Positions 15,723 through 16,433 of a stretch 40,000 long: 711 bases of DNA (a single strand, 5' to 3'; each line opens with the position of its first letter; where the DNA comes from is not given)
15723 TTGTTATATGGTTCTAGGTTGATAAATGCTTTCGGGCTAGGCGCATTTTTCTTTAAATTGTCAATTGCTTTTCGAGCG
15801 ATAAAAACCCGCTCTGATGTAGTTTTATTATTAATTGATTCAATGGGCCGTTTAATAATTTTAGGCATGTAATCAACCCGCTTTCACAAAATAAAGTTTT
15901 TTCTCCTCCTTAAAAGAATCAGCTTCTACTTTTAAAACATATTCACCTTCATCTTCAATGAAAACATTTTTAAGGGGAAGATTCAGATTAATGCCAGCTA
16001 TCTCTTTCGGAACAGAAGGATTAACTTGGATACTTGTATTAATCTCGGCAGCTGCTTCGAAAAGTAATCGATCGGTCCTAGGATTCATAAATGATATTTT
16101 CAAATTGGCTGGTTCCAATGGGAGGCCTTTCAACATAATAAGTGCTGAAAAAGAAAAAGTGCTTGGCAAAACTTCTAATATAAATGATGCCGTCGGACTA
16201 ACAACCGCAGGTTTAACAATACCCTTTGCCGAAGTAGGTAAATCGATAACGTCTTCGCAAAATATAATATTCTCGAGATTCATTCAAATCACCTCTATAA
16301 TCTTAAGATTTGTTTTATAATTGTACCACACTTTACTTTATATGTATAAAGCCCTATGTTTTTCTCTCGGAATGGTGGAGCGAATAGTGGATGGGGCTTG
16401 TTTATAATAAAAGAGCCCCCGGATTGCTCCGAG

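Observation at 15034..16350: Self-contained AT-rich three-gene cassette (136 aa, 54 aa, PIN-like 208 aa) in the prophage cargo slot: candidate toxin-antitoxin or anti-phage module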

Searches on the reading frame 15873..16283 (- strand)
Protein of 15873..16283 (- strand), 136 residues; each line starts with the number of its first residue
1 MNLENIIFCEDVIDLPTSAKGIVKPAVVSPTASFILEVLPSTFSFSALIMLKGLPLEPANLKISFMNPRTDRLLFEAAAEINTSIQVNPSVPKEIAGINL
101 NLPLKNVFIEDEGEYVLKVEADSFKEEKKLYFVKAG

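Call 5: search_protein_families(library=pfam, proteins=[window:15873-16283:-], max_evalue=1)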
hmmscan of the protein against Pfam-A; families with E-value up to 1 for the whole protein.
window:15873-16283:- (136 aa): 2 families
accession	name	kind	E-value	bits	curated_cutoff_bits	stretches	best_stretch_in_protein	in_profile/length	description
PF22091.2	DUF6941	-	0.00028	21.7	27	1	59-123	53-114/125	Family of unknown function (DUF6941)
PF07679.22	I-set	-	0.18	12.3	23.7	1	99-129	55-85/90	Immunoglobulin I-set domain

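Call 6: search_protein_families(library=padloc, proteins=[window:15873-16283:-], max_evalue=1)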
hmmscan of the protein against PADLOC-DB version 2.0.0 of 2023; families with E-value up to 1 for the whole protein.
window:15873-16283:- (136 aa): 0 families

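Call 7: search_protein_families(library=phrogs, proteins=[window:15873-16283:-], max_evalue=1)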
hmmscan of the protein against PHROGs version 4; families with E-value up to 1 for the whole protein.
window:15873-16283:- (136 aa): 1 family
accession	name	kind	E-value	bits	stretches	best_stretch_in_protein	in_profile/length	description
phrog_5881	-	unknown function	2.8e-13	50.8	1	4-132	5-130/138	-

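Call 8: search_protein_families(library=ncbifam, proteins=[window:15873-16283:-], max_evalue=1)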
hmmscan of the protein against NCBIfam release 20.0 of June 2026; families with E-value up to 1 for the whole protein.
window:15873-16283:- (136 aa): 0 families

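Call 11: search_dna_similar(query=window:15873-16283:-, collection=phages, mode=protein, max_evalue=0.01)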
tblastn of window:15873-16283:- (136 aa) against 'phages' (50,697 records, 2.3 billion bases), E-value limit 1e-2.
No match.

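Call 21: find_homologous_proteins(query=A2, max_evalue=0.001)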
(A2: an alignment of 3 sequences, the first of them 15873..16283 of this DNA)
Query A2 (3 sequences) (136 aa, profile of the alignment): 3 proteins with E <= 0.001 among 345 candidates.
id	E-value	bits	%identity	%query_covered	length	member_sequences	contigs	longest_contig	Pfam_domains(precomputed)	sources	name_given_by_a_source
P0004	7.7e-67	241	59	99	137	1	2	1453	-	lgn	-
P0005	5.5e-66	238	100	100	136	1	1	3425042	-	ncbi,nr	ncbi:hypothetical protein NQU17_02580 [Clostridiaceae bacterium HFYG-1003]|nr:hypothetical protein N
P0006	4.0e-64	232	37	96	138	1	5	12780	PF22091.3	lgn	-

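Call 23: find_related_loci(query=A2, collection=viral_contigs, flank=5000)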
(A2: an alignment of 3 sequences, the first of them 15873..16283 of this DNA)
Query A2 (136 aa) in viral_contigs; peptide patterns used: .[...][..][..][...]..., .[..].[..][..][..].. (x = any residue, [..] = any of these).
348 stretches matched a pattern, but none encodes a relative of the query by tblastn (E <= 1e-3).

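Call 29: search_solved_structures(query=A2, max_evalue=10, show_alignments=2)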
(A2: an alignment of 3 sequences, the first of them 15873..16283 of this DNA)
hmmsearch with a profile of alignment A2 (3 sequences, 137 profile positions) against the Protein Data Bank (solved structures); distinct sequences matched with E-value up to 10: 42.
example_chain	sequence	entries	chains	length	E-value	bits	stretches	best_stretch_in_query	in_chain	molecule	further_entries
4h5s_B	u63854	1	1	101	0.17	14.8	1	96-126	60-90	Cell adhesion molecule 1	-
1nun_B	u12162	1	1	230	0.22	14.4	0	102-121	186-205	fibroblast growth factor receptor 2 isoform 2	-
3ojm_B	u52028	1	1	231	0.22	14.4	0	102-121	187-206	Fibroblast growth factor receptor 2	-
3oj2_C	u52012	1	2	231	0.22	14.4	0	102-121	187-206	Fibroblast growth factor receptor 2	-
3k0w_A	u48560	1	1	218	0.26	14.2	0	107-133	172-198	Mucosa-associated lymphoid tissue lymphoma translocation protein 1, isoform 2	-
21tv_A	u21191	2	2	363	0.28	14.1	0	27-50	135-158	Ozoralizumab (OZR) | anti-TNF-alpha nanobodies, TNF30, derived from Ozoralizumab (OZR)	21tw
3s97_C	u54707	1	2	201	0.48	13.3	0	102-133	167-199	Contactin-1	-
1z9m_A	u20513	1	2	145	0.49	13.3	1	55-120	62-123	GAPA225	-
5zo2_B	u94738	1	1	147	0.51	13.2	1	55-120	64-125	Cell adhesion molecule 3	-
8c1b_R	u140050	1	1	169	0.6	13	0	99-129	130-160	High affinity immunoglobulin epsilon receptor subunit alpha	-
1j87_A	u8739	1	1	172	0.61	13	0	99-129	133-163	HIGH AFFINITY IMMUNOGLOBULIN EPSILON RECEPTOR ALPHA-SUBUNIT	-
8c1c_R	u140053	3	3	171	0.61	13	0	99-129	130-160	High affinity immunoglobulin epsilon receptor subunit alpha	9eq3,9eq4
1j88_A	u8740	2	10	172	0.63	12.9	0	99-129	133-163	HIGH AFFINITY IMMUNOGLOBULIN EPSILON RECEPTOR ALPHA-SUBUNIT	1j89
1f2q_A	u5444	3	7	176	0.64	12.9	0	99-129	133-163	HIGH AFFINITY IMMUNOGLOBULIN EPSILON RECEPTOR ALPHA-SUBUNIT | High affinity immunoglobulin epsilon receptor alpha-subunit precursor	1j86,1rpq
7sht_A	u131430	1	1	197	0.82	12.6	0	99-129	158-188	High affinity immunoglobulin epsilon receptor subunit alpha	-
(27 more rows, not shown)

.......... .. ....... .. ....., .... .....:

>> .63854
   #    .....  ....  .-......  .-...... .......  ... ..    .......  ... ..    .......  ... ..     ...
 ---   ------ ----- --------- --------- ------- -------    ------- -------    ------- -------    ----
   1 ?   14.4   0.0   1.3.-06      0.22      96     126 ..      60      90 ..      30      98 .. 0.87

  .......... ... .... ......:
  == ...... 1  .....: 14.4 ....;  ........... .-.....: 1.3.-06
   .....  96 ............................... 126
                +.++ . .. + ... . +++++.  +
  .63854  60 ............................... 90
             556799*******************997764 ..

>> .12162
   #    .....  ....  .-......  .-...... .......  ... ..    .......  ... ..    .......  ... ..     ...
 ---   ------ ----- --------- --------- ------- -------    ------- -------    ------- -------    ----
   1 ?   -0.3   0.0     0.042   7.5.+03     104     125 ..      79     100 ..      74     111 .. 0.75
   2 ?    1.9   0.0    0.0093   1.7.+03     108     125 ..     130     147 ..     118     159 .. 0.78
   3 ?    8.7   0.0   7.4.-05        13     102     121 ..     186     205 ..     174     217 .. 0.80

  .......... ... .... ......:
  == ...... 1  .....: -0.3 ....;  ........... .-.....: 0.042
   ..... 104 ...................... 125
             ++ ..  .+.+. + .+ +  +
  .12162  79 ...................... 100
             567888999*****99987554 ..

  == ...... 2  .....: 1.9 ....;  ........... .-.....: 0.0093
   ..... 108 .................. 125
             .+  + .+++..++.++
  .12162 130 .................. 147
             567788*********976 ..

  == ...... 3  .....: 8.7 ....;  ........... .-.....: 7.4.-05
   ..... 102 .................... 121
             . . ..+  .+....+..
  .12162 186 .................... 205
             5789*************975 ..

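Call 40: search_protein_representatives(alignment_id=A2)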
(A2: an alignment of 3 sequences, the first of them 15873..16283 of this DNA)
Query: 3 sequences, 137 profile positions. Proteins with E-value up to 0.001 (for the whole library): 300; up to 1e-10: 27; up to 1e-30: 3. The best 150 are listed.
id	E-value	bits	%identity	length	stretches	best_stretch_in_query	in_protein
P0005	1.7e-66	238.3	-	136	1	1-136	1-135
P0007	1.7e-41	157.3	-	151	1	2-135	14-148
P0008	1.4e-38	147.9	-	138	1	1-135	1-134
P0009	1.1e-29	119.1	-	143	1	1-135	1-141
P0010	3.1e-29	117.6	-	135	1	1-134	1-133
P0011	8.4e-29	116.2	-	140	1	1-135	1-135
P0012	8.9e-26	106.4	-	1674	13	79-117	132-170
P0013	4.3e-22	94.5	-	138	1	1-137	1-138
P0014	4.7e-22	94.4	-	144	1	1-135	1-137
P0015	9.2e-21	90.2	-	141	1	1-135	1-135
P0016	1.6e-19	86.1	-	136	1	1-135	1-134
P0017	2.1e-18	82.5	-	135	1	1-133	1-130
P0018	4.8e-16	74.9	-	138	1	1-136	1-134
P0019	6.9e-16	74.4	-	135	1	1-134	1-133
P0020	6.8e-15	71.2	-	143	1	2-131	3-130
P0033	2.2e-10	56.6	-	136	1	1-133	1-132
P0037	1.1e-09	54.4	-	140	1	2-136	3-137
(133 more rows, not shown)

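Call 42: predict_structure(alignment_id=A2)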
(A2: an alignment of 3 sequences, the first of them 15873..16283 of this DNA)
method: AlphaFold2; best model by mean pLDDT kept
length: 136 residues; sequences in the alignment: 3
mean_pLDDT: 76.1   pTM: 0.71
mean pLDDT of the five models: 76.1, 67.3, 61.1, 57.3, 56.7
residues with pLDDT >= 90: 16; 70-90: 85; 50-70: 19; < 50: 16
segments of 3 or more residues with pLDDT < 50: 13-28
pLDDT, mean of each block of 10 residues (from residue 1): 78 44 45 78 83 81 91 88 70 69 83 90 85 80
secondary structure, 60 per line:
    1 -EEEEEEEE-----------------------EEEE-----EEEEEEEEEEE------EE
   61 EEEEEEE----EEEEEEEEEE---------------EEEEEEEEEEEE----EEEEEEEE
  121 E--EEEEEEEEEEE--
elements in order: E2-9 E33-36 E42-52 E59-67 E72-81 E97-108 E113-121 E124-134

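Call 47: find_related_loci(query=A5, collection=genome_contigs, flank=4000)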
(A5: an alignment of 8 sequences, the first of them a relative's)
Query A5 (136 aa) in genome_contigs; peptide patterns used: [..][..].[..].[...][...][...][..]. (x = any residue, [..] = any of these).
135 stretches matched a pattern, but none encodes a relative of the query by tblastn (E <= 1e-3).

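Call 48: fold_search(model_id=the predicted structure, library=pdb)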
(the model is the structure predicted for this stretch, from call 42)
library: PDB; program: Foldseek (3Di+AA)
matches with E <= 10: 1941; with E <= 0.001: 0
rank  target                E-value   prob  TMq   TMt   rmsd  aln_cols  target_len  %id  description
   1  3rg1_H                1.6e-03  0.99  0.30  0.29   7.7       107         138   14  Crystal structure of the RP105/MD-1 complex (released 2011-08-31)
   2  3wnn_B                2.5e-03  1.00  0.53  0.12   3.1       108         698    6  D308A mutant of Bacillus circulans T-3040 cycloisomaltooligosaccharide glucanotransferase complexed with isomaltooctao (released 2014-02-05)
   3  7ok7_K                2.5e-03  1.00  0.48  0.41   7.4       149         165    9  Crystal structure of the UNC119B ARL3 complex (released 2021-06-09)
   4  4f91                  2.8e-03  1.00  0.43  0.04   9.3       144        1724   11  Brr2 Helicase Region (released 2012-10-17)
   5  8dne_A                2.9e-03  1.00  0.53  0.22   4.4       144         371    9  CryoEM structure of the A.aeolicus WzmWzt transporter bound to ATP (released 2022-09-21)
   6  7k2t_C                3.2e-03  1.00  0.52  0.22   4.6       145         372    8  Mg2+/ATP-bound structure of the full-length WzmWzt O antigen ABC transporter in lipid nanodiscs (released 2021-01-13)
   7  3rg1_D                3.2e-03  0.99  0.29  0.29   7.7       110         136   14  Crystal structure of the RP105/MD-1 complex (released 2011-08-31)
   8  3rg1_K                3.2e-03  0.99  0.28  0.28   7.7       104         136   13  Crystal structure of the RP105/MD-1 complex (released 2011-08-31)
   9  3wno_A                3.6e-03  1.00  0.51  0.12   3.4       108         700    6  D308A mutant of Bacillus circulans T-3040 cycloisomaltooligosaccharide glucanotransferase complexed with cycloisomalto (released 2014-02-05)
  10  9odx                  3.6e-03  1.00  0.42  0.35   7.9       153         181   10  Structure of Unc119B in complex with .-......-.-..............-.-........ (released 2025-09-03)
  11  7k2t_A                3.8e-03  1.00  0.50  0.21   5.0       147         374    8  Mg2+/ATP-bound structure of the full-length WzmWzt O antigen ABC transporter in lipid nanodiscs (released 2021-01-13)
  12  5axg_B                4.0e-03  1.00  0.52  0.14   3.5       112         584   12  Crystal structure of thermophilic dextranase from Thermoanaerobacter pseudethanolicus (released 2015-11-11)
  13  1ft3_A                4.0e-03  1.00  0.52  0.54   7.2       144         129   10  CRYSTAL STRUCTURE OF TRUNCATED RHOGDI K141A MUTANT (released 2001-05-02)
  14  9nem_B                4.0e-03  1.00  0.44  0.37   9.5       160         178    8  Structure of Unc119-Farnesylated peptide complex (released 2025-09-03)
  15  5xxl_B                4.2e-03  1.00  0.41  0.10   5.3       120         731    8  Crystal structure of GH3 beta-glucosidase from Bacteroides thetaiotaomicron (released 2017-12-13)
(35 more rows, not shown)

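Call 49: find_homologous_proteins(query=A4, max_evalue=0.001)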
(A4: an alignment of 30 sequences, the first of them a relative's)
Query A4 (30 sequences) (136 aa, profile of the alignment): 17 proteins with E <= 0.001 among 707 candidates.
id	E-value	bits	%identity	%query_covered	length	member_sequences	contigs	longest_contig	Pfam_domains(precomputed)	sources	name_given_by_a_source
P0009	6.3e-39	151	45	88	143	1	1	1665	PF22091.3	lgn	-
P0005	1.1e-37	147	100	100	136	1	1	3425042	-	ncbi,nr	ncbi:hypothetical protein NQU17_02580 [Clostridiaceae bacterium HFYG-1003]|nr:hypothetical protein N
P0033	1.1e-36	143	26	87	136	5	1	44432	-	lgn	-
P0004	1.9e-36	143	59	99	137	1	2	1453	-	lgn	-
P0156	4.6e-34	135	41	99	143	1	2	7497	-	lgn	-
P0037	4.7e-34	135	25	83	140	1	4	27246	-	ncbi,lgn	-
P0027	6.0e-34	134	25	83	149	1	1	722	-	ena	-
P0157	1.1e-32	130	27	87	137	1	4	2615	-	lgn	-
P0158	2.0e-31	126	24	82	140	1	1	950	PF22091.3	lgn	-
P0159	5.9e-31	125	24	89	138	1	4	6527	PF22091.3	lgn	-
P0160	2.2e-30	123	25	77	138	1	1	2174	PF22091.3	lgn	-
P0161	3.5e-30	122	26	86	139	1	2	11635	PF22091.3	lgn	-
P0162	6.3e-30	121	25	85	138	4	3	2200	-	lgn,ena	-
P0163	9.1e-29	118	22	68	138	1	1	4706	PF22091.3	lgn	-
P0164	2.8e-28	116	23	80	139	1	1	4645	-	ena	-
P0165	5.5e-27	112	29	81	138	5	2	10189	-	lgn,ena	-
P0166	1.6e-26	110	21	82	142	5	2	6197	-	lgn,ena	-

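Call 50: find_encoding_contigs(protein=P0156, flank=4000, max_places=3)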
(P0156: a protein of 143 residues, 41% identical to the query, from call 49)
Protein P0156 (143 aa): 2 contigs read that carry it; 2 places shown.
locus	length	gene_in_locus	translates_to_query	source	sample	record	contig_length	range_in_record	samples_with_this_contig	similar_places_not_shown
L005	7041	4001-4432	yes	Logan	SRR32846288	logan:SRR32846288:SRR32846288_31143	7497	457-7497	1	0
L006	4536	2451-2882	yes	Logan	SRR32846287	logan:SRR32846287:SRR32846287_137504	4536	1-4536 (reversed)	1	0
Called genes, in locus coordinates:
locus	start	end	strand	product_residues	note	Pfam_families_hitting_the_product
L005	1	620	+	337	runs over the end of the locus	PF14657:Arm-DNA-bind_4 (weak), PF00589:Phage_integrase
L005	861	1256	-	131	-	-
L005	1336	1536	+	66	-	-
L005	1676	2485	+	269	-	-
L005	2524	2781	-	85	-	-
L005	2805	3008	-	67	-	-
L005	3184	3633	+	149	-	-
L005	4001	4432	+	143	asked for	-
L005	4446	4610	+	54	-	-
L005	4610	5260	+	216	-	-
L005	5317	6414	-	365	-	PF06347:SH3_4 (faint), PF08239:SH3_3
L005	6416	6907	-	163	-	PF05105:Phage_holin_4_1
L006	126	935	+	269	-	-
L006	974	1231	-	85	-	-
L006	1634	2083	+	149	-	-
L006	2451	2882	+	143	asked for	-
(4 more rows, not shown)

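Call 51: find_encoding_contigs(protein=P0009, flank=4000, max_places=3)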
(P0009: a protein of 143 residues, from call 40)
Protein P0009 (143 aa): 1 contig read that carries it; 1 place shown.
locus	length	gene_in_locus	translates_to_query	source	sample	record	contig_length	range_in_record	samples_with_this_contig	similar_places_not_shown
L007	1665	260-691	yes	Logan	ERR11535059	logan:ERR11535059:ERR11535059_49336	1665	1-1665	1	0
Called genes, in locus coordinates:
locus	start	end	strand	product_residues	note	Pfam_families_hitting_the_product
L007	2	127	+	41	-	?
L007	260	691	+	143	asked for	PF22091:DUF6941 (weak)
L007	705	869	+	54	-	-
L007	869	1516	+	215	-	-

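Call 52: find_encoding_contigs(protein=P0033, flank=4000, max_places=3)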
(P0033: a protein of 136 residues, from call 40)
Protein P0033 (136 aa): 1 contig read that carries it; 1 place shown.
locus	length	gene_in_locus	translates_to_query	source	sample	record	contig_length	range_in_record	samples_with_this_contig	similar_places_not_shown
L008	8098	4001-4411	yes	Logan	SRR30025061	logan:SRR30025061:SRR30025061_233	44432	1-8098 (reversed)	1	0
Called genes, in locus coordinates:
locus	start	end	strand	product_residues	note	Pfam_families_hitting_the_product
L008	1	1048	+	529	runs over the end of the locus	PF19789:DUF6273, PF00801:PKD (faint)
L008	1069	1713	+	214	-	PF01551:Peptidase_M23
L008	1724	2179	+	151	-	PF05105:Phage_holin_4_1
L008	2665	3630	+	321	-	PF07751:Abi_2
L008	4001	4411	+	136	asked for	-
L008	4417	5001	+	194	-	-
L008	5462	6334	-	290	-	PF23473:LysM3_LYK4_5 (weak), PF01476:LysM, PF00704:Glyco_hydro_18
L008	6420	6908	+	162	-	PF00583:Acetyltransf_1, PF13302:Acetyltransf_3 (weak), PF13420:Acetyltransf_4, PF13673:Acetyltransf_10 (weak), PF13508:Acetyltransf_7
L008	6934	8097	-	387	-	?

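Call 55: find_encoding_contigs(protein=P0037, flank=4000, max_places=3)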
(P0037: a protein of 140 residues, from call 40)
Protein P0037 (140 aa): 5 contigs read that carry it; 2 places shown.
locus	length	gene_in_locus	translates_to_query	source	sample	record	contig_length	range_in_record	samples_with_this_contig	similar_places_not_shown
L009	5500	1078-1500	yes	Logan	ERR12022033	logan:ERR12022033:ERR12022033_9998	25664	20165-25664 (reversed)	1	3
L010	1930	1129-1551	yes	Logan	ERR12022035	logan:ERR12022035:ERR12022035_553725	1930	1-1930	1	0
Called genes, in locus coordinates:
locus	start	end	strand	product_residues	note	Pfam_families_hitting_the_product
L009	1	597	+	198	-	?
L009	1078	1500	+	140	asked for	-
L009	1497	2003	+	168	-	-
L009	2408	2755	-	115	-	PF09682:Phage_holin_6_1 (weak)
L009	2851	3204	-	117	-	-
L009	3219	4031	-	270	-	PF06347:SH3_4 (faint), PF08239:SH3_3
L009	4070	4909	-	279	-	PF02368:Big_2, PF21461:HL_N-beta (faint), PF22359:Big-like (weak)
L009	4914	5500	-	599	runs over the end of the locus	-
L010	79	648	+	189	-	PF00589:Phage_integrase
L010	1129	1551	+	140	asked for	-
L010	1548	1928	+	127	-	?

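Call 56: find_encoding_contigs(protein=P0161, flank=4000, max_places=2)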
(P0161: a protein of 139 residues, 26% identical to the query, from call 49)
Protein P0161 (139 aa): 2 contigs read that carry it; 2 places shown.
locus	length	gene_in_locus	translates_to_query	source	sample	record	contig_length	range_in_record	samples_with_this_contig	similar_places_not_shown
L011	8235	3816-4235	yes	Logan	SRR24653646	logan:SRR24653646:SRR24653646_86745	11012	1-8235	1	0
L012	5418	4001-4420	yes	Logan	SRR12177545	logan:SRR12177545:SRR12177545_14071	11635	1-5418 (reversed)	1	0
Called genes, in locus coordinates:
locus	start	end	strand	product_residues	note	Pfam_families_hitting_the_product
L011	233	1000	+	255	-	PF18013:Phage_lysozyme2, PF01471:PG_binding_1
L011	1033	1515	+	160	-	PF05105:Phage_holin_4_1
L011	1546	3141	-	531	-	PF00239:Resolvase, PF07508:Recombinase, PF13408:Zn_ribbon_recom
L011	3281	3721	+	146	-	PF13274:SocA_Panacea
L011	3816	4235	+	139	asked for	PF22091:DUF6941 (weak)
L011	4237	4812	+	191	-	-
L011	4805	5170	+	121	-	-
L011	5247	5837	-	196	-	PF01381:HTH_3, PF12844:HTH_19, PF13560:HTH_31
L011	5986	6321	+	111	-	-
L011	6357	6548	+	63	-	-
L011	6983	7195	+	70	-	PF13443:HTH_26 (weak)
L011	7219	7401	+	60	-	-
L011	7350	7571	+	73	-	-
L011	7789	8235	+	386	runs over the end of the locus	PF07083:DUF1351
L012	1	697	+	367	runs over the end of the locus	PF10651:BppU_N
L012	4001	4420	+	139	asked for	PF22091:DUF6941 (weak)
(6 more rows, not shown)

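Call 57: find_encoding_contigs(protein=P0165, flank=4000, max_places=2)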
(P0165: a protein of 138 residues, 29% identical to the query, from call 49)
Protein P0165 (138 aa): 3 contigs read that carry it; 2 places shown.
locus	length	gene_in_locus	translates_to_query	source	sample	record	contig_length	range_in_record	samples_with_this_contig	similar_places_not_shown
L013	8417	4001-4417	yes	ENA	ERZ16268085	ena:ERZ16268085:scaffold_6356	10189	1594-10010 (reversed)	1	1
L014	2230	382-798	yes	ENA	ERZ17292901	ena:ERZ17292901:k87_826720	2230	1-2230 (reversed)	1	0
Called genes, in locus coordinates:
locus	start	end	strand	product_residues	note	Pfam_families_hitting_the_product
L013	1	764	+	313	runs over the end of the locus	?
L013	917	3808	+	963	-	PF05193:Peptidase_M16_C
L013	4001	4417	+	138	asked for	-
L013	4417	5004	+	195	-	-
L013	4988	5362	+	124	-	-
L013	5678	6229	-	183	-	PF01966:HD (faint)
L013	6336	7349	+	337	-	PF03601:Cons_hypoth698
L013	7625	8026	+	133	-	PF00011:HSP20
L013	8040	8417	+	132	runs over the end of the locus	PF00011:HSP20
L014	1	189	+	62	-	?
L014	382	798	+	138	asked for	-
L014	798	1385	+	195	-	-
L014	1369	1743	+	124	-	-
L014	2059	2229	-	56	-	?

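Call 59: search_protein_families(library=pfam, proteins=[L008:4417-5001:+, L009:1497-2003:+, L011:4237-4812:+, L011:4805-5170:+, L013:4417-5004:+, L013:4988-5362:+, L005:4610-5260:+, L007:869-1516:+, L005:3184-3633:+], max_evalue=0.1)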
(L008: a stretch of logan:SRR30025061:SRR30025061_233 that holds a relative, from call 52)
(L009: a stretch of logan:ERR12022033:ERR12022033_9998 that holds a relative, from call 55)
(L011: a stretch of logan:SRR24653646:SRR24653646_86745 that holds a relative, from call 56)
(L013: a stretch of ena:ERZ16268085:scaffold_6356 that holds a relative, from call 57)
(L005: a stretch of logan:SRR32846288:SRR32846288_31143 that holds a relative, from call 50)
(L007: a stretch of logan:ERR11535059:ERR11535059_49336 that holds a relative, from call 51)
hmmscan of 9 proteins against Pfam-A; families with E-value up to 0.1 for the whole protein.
L008:4417-5001:+ (194 aa): 0 families

L009:1497-2003:+ (168 aa): 0 families

L011:4237-4812:+ (191 aa): 0 families

L011:4805-5170:+ (121 aa): 1 family
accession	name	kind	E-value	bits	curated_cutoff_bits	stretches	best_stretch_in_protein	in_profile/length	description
PF18336.7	Tudor_FRX1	-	0.022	15.1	25.9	1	59-85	6-32/49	Fragile X messenger ribonucleoprotein 1, Tudor domain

L013:4417-5004:+ (195 aa): 0 families

L013:4988-5362:+ (124 aa): 0 families

L005:4610-5260:+ (216 aa): 1 family
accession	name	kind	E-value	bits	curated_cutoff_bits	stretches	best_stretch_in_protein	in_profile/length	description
PF01850.27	PIN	-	0.00042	21.4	23.6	1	21-187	1-118/120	PIN domain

L007:869-1516:+ (215 aa): 2 families
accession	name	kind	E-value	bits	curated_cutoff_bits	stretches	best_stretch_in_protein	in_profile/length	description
PF01850.27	PIN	-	0.02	16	23.6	0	21-72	1-47/120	PIN domain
PF19676.4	DUF6178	-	0.084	11.7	25.5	0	98-154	383-436/561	Family of unknown function (DUF6178)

L005:3184-3633:+ (149 aa): 0 families

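Call 65: search_protein_families(library=pfam, proteins=[L008:4976-5368:+, L009:1-597:+, L005:1676-2485:+, L005:861-1256:-], max_evalue=0.1)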
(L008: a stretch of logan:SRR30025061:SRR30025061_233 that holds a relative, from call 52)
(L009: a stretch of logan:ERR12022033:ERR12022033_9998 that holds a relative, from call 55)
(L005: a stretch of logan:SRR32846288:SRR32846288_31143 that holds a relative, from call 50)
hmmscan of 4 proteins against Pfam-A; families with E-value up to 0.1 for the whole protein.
L008:4976-5368:+ (130 aa): 0 families

L009:1-597:+ (198 aa): 1 family
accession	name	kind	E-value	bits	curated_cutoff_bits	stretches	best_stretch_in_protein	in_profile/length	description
PF00589.27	Phage_integrase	-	9.4e-18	65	27.1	1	29-177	26-170/172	Phage integrase family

L005:1676-2485:+ (269 aa): 0 families

L005:861-1256:- (131 aa): 1 family
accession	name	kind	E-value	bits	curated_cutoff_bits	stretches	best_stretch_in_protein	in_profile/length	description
PF04956.18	TrbC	-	0.0044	17.6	27.9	1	62-126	13-77/98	TrbC/VIRB2 pilin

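Call 71: search_protein_families(library=pfam, alignment_id=A4, max_evalue=0.01)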
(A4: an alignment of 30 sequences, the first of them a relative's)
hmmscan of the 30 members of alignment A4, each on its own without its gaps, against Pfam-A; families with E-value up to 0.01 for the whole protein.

A. member 1, P0005 (136 aa): 1 family
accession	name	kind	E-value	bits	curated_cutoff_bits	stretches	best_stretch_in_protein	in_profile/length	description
PF22091.2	DUF6941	-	0.00028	21.7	27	1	59-123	53-114/125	Family of unknown function (DUF6941)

B. families by the number of members that match (of 30 scanned): 4 families
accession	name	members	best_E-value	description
PF22091.2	DUF6941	29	2.1e-14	Family of unknown function (DUF6941)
PF07679.22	I-set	1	0.0048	Immunoglobulin I-set domain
PF07686.23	V-set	1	0.0072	Immunoglobulin V-set domain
PF21467.3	BetaGal_gal-bd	1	0.0082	Beta-galactosidase, galactose-binding domain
